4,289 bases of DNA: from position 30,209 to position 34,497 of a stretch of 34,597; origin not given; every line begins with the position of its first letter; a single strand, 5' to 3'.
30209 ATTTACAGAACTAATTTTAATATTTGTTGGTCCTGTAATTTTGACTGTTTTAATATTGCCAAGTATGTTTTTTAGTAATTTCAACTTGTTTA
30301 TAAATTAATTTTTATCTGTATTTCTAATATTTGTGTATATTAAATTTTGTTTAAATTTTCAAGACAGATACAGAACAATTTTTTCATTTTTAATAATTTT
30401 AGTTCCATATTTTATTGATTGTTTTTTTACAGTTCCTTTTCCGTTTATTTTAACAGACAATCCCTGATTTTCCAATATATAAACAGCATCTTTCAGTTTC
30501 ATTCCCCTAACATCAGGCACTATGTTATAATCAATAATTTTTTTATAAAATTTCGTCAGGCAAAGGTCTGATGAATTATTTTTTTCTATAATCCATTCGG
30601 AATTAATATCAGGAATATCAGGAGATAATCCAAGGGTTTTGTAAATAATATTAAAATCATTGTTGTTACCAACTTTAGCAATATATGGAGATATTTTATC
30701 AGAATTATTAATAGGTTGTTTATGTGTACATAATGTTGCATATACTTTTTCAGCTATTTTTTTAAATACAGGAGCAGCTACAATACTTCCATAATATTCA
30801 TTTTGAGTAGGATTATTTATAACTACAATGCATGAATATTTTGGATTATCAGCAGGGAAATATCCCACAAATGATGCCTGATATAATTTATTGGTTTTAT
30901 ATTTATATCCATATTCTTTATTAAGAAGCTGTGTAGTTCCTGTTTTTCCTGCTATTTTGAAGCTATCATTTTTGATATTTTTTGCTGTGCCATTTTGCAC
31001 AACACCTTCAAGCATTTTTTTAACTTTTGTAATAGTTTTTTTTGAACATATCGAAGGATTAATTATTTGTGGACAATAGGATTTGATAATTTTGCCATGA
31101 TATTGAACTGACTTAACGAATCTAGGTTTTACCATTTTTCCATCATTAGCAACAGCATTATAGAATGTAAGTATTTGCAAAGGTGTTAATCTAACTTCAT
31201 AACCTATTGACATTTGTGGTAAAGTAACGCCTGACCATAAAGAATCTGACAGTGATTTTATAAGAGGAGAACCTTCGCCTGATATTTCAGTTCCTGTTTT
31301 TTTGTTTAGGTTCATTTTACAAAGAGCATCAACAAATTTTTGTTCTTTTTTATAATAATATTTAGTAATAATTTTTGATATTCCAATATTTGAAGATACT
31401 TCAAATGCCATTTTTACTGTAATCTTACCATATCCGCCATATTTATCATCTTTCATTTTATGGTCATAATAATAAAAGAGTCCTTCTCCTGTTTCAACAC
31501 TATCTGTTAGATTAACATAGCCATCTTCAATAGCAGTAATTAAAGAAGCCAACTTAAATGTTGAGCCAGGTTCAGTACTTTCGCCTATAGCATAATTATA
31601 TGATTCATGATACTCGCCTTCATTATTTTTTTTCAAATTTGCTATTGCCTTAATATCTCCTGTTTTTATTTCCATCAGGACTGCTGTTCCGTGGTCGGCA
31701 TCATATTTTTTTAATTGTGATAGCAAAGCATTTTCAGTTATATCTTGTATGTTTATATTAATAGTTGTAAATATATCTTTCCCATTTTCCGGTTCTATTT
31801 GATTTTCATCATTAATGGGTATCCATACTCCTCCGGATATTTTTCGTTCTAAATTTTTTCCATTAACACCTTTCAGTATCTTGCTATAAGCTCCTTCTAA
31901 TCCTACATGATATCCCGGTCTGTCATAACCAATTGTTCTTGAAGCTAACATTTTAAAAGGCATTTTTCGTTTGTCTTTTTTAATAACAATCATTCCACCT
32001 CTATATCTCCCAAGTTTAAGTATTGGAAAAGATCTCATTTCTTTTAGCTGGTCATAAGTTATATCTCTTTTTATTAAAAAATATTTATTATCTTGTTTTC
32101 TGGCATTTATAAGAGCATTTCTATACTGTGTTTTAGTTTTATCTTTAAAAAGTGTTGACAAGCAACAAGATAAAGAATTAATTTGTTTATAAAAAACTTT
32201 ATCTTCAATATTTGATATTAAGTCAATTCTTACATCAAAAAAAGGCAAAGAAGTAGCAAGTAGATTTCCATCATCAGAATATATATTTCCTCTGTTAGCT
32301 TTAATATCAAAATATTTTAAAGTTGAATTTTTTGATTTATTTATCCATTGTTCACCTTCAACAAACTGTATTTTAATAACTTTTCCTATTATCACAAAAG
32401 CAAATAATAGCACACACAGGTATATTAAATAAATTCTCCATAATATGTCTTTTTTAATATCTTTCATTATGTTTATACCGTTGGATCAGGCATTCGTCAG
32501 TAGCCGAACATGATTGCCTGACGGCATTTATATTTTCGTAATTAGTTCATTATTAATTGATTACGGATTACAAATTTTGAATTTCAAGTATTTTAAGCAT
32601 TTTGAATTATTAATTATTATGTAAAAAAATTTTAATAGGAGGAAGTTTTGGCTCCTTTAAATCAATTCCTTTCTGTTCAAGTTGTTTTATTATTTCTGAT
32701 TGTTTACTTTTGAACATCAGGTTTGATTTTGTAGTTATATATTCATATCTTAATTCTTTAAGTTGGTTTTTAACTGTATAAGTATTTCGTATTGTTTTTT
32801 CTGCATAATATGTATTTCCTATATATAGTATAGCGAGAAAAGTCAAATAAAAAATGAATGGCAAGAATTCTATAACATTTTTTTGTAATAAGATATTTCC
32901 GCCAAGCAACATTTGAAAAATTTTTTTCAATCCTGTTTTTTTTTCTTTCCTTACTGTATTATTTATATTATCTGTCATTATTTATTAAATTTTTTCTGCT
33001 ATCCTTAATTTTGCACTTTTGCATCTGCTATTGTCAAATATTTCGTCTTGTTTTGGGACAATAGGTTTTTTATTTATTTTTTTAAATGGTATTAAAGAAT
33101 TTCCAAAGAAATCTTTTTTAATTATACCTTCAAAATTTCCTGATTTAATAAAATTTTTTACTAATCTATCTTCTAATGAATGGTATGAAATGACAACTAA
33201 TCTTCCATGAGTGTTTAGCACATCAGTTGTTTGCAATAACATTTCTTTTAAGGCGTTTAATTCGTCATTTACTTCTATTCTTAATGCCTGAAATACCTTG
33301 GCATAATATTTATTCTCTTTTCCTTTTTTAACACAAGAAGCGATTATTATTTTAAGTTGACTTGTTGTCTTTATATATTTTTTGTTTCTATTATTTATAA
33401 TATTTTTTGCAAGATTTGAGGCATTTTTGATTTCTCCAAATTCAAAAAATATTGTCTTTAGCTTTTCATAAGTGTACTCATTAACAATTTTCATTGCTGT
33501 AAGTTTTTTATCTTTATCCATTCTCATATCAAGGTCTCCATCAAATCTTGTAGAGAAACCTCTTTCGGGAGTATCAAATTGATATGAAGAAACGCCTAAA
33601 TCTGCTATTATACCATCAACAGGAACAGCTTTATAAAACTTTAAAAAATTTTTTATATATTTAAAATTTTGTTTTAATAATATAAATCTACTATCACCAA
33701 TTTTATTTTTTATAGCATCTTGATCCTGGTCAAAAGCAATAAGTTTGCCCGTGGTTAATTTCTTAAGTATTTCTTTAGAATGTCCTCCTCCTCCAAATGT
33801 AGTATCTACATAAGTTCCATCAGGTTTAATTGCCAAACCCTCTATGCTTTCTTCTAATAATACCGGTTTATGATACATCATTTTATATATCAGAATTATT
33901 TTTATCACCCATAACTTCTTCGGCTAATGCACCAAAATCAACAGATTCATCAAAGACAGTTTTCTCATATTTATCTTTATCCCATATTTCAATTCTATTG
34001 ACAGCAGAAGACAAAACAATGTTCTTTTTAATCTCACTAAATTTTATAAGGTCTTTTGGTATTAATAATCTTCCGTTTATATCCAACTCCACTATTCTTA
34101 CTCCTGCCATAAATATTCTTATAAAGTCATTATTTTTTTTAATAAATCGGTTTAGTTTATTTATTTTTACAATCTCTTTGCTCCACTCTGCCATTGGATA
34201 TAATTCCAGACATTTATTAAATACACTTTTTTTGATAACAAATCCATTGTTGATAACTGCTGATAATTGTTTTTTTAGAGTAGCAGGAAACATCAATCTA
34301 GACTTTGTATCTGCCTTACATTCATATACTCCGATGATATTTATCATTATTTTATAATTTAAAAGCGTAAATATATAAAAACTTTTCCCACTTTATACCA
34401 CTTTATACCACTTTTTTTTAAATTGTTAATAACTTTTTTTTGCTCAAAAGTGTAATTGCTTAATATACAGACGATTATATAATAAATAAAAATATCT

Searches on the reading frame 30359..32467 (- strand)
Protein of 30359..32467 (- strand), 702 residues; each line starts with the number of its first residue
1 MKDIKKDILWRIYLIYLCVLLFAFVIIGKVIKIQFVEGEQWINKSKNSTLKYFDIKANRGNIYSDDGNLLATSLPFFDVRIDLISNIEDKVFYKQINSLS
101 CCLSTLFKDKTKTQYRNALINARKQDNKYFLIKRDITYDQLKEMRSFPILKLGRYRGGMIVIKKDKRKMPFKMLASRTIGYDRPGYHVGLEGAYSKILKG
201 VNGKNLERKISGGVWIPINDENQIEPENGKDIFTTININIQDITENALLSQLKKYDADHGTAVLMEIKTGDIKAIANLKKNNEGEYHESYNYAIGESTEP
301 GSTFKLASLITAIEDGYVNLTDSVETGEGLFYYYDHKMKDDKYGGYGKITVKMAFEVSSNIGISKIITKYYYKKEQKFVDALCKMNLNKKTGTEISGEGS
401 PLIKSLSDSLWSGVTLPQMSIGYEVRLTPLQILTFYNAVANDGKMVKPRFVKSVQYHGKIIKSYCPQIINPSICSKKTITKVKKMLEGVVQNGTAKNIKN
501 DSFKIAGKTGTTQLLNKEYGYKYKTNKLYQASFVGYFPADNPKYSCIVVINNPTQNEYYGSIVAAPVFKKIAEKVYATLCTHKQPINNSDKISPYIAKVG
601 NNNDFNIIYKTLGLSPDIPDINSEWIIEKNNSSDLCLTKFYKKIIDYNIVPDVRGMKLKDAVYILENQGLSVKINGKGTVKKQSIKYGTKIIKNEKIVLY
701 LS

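Call 4: search_protein_families(library=pfam, proteins=[window:30359-32467:-], max_evalue=0.01)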
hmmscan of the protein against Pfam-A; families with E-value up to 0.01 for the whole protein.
window:30359-32467:- (702 aa): 3 families
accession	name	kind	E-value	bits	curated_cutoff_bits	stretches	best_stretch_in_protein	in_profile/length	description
PF00905.27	Transpeptidase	-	3.1e-56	191.2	22.1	1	260-572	1-298/299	Penicillin binding protein transpeptidase domain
PF03793.24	PASTA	-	5.5e-15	55.5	23.2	1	649-702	2-63/64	PASTA domain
PF03717.20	PBP_dimer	-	8.8e-12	46.2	24.4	1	55-181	2-122/180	Penicillin-binding Protein dimerisation domain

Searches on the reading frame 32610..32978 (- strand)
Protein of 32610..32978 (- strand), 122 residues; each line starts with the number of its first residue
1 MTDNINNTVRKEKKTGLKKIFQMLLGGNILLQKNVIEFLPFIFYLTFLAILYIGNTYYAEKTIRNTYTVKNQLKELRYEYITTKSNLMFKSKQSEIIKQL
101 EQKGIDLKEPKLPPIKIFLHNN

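Call 75: search_protein_families(library=pfam, proteins=[window:32610-32978:-], max_evalue=0.01)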
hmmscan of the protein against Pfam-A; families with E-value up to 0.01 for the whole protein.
window:32610-32978:- (122 aa): 1 family
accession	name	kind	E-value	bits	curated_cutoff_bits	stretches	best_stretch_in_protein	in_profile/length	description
PF19579.4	FtsL_2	-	7e-29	100.1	24.6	1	25-119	4-96/100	Bacteriodetes cell division protein (FtsL-like)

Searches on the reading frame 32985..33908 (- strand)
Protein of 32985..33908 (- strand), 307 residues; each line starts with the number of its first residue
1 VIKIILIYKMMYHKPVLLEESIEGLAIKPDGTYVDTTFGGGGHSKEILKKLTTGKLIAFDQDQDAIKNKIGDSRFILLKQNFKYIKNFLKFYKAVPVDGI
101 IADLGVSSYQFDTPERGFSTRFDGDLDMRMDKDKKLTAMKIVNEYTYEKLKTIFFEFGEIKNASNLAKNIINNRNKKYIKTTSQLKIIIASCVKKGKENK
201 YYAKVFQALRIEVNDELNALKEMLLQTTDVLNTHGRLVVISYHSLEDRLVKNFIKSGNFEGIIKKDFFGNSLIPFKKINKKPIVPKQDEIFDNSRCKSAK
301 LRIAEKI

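Call 75: search_protein_families(library=pfam, proteins=[window:32985-33908:-], max_evalue=0.01)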
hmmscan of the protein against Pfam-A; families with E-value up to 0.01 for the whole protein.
window:32985-33908:- (307 aa): 2 families
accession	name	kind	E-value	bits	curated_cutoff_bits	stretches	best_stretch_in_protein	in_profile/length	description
PF01795.25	Methyltransf_5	-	3.4e-96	322.8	27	1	11-307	2-309/309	MraW methylase family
PF01728.25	FtsJ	-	3.1e-05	24.4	24.1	1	20-106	11-101/181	FtsJ-like methyltransferase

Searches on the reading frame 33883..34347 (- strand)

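Call 75: search_protein_families(library=pfam, proteins=[window:33883-34347:-], max_evalue=0.01)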
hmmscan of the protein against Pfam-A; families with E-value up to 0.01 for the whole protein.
window:33883-34347:- (154 aa): 1 family
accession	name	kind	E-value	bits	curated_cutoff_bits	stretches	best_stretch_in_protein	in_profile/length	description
PF02381.23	MraZ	-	6.1e-20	71.4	23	2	82-131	4-53/72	MraZ protein, putative antitoxin-like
